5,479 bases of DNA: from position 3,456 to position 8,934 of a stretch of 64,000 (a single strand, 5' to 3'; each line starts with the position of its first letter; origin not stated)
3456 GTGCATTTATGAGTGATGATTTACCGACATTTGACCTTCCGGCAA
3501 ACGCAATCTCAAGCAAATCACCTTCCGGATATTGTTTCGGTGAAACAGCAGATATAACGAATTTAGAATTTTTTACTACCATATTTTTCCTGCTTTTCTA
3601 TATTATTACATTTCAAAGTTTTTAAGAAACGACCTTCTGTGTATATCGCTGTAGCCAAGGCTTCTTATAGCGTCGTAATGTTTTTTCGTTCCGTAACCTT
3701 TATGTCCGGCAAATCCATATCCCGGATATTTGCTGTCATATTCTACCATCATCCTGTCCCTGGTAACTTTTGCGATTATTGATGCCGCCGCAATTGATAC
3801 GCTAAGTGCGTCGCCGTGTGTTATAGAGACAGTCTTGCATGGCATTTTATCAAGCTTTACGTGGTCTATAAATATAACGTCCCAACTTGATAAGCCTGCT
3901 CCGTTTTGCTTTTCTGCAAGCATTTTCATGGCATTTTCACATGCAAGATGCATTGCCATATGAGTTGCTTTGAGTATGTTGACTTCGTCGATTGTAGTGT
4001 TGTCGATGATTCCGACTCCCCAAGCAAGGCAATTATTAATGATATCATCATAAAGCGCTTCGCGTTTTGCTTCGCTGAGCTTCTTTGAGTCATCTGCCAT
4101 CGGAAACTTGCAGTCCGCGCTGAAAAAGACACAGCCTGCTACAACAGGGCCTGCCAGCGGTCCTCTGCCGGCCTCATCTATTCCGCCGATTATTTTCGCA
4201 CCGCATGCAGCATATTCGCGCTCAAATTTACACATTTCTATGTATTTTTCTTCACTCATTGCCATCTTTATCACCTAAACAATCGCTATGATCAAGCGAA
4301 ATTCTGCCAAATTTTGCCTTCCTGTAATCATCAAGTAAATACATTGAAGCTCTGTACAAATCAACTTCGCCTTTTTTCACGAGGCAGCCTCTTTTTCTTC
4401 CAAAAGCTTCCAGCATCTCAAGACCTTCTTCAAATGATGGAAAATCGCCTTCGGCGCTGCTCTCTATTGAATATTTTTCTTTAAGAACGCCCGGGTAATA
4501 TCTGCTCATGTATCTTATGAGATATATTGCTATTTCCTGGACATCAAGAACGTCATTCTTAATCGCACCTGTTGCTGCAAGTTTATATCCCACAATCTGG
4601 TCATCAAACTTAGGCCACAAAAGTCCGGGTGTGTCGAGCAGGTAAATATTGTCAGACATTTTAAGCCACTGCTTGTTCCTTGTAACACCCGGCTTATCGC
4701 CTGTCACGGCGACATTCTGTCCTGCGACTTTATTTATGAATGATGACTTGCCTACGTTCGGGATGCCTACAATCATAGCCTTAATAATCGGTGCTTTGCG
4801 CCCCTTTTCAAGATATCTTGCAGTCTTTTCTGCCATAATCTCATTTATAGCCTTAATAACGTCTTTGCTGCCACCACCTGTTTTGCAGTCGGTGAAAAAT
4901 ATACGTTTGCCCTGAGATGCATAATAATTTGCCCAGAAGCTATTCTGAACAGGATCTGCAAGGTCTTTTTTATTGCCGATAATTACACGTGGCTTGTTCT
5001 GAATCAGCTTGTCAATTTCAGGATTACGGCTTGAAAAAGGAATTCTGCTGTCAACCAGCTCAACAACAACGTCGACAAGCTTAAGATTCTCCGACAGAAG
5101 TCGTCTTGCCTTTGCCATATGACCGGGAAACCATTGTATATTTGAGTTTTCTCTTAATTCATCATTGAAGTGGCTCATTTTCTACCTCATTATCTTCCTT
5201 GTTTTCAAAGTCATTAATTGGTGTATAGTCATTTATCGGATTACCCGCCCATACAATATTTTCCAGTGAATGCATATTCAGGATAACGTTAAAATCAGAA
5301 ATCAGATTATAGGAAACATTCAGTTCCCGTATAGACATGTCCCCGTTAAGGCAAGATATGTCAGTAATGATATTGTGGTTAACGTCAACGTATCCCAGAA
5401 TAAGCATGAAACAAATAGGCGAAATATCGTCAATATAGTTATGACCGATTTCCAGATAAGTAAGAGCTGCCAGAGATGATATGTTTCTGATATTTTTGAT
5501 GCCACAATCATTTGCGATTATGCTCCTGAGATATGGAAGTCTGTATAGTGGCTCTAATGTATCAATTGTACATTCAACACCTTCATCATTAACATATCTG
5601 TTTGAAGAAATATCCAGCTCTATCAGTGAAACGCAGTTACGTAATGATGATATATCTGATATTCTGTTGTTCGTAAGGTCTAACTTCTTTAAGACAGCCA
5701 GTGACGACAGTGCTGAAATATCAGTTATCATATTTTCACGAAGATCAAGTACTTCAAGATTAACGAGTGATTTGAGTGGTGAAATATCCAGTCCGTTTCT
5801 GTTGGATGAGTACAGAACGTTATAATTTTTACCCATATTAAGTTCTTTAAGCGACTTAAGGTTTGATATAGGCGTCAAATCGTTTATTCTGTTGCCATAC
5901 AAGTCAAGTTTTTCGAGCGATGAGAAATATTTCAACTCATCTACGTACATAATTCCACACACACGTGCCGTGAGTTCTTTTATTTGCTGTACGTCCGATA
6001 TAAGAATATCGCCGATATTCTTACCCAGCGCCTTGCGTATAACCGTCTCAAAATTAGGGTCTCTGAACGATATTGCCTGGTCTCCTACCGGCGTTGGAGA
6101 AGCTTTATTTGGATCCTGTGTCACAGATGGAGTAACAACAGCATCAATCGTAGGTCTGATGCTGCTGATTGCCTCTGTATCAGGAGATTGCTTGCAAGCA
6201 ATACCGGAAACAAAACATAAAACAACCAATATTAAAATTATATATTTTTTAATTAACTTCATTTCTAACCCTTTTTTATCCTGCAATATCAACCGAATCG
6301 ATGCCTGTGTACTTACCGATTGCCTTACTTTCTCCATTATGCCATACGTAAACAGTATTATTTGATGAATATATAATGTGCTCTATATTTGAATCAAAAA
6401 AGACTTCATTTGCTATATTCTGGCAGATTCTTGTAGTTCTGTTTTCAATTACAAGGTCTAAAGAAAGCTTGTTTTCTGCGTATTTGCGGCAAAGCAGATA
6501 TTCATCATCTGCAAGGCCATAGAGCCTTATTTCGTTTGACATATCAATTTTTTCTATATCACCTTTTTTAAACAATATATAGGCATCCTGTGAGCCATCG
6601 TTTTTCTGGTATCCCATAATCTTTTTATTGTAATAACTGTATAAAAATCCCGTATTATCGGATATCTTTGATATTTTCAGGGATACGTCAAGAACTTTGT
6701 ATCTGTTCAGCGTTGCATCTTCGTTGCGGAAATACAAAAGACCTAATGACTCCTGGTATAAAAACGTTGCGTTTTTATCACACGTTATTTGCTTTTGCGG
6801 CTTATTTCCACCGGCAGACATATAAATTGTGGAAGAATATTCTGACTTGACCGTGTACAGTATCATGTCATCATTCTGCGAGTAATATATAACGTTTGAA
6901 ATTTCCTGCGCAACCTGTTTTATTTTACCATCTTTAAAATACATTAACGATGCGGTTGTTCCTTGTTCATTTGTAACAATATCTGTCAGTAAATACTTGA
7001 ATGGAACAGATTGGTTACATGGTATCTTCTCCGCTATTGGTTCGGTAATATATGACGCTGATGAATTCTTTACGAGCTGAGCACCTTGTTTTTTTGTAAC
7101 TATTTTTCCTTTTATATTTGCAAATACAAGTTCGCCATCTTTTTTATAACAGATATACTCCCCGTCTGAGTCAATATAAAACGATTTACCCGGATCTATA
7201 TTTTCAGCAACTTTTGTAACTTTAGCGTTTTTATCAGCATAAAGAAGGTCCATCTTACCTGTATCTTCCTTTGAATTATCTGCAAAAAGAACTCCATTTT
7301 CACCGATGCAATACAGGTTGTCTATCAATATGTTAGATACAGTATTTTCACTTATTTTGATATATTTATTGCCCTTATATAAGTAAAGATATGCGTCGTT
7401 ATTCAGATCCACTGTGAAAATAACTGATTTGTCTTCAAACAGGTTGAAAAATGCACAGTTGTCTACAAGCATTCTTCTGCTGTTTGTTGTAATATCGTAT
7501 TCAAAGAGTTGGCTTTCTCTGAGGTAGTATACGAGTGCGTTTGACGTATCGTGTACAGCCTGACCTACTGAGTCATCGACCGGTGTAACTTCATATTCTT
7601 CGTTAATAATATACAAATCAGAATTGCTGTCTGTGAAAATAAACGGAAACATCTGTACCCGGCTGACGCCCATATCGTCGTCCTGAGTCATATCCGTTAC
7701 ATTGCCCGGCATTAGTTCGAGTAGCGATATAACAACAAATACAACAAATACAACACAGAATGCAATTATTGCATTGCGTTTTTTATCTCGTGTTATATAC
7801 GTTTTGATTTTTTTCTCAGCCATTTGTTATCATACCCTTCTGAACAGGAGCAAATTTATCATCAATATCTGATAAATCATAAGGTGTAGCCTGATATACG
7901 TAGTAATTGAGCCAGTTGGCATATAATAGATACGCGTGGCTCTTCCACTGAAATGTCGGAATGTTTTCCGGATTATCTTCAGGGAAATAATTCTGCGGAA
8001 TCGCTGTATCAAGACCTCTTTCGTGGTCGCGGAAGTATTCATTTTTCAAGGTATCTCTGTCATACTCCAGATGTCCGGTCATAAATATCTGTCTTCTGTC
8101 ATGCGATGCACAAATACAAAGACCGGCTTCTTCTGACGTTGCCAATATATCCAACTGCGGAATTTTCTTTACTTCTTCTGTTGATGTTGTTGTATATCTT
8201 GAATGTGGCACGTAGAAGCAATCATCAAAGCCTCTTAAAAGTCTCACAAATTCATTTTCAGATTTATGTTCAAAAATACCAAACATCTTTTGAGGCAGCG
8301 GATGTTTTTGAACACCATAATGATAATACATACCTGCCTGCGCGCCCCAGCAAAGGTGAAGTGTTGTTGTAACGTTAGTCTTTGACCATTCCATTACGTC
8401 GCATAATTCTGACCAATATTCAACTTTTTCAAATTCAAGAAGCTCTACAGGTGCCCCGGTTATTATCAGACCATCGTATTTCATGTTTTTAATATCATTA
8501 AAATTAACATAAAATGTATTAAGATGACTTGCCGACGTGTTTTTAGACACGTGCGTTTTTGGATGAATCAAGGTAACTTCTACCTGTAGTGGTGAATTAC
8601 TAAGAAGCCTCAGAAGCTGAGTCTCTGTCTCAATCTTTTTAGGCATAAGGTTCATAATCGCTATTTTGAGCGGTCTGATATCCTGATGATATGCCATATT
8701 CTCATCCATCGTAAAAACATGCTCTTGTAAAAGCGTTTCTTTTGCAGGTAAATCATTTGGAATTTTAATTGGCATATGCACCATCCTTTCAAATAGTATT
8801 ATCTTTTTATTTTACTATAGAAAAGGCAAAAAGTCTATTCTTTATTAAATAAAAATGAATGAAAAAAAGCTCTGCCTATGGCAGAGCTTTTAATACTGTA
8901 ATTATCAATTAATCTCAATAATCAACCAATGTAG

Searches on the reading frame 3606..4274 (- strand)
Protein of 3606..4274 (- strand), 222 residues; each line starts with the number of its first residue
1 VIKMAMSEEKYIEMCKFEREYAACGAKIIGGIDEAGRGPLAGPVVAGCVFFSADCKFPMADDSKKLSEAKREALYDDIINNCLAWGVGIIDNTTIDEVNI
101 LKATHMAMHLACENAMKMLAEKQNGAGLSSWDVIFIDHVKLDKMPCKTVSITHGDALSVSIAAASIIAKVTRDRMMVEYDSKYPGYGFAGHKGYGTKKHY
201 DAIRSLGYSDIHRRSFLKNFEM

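Call 11: search_protein_families(library=pfam, proteins=[window:3606-4274:-], max_evalue=0.0001)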
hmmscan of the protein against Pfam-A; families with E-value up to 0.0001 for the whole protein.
window:3606-4274:- (222 aa): 1 family
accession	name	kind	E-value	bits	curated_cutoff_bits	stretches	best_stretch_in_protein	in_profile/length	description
PF01351.25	RNase_HII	-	1.7e-34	119.9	25.8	1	31-217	2-197/199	Ribonuclease HII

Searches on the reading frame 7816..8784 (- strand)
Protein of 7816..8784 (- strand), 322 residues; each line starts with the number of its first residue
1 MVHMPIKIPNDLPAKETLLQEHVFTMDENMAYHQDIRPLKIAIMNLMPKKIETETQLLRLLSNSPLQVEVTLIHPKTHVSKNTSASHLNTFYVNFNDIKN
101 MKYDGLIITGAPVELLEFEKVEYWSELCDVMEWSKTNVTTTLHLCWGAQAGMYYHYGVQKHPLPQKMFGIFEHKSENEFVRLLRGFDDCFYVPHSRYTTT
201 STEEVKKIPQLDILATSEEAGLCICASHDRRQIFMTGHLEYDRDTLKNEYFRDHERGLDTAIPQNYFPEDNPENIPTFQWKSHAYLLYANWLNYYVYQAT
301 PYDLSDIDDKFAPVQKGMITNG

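Call 11: search_protein_families(library=pfam, proteins=[window:7816-8784:-], max_evalue=0.0001)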
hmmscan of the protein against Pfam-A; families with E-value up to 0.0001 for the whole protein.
window:7816-8784:- (322 aa): 1 family
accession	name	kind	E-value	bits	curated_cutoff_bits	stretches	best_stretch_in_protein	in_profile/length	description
PF04204.22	HTS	-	2.6e-140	467.1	27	1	5-302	1-298/298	Homoserine O-succinyltransferase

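Call 80: search_protein_families(library=ncbifam, proteins=[window:7816-8784:-], max_evalue=0.00001)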
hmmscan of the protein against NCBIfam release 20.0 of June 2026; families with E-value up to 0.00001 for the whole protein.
window:7816-8784:- (322 aa): 3 families
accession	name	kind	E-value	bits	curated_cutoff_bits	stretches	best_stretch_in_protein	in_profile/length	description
NF047918.2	MetA_acetyl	exception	1.3e-147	490.9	460.5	1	4-304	1-302/302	homoserine O-acetyltransferase MetA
TIGR01001.2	MetA_succinyl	equivalog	1.5e-136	454.6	495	1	4-306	1-303/304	homoserine O-succinyltransferase MetA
NF003776.0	PRK05368.1-3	equivalog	6.3e-53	179.6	358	1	4-273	1-279/353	homoserine O-succinyltransferase MetA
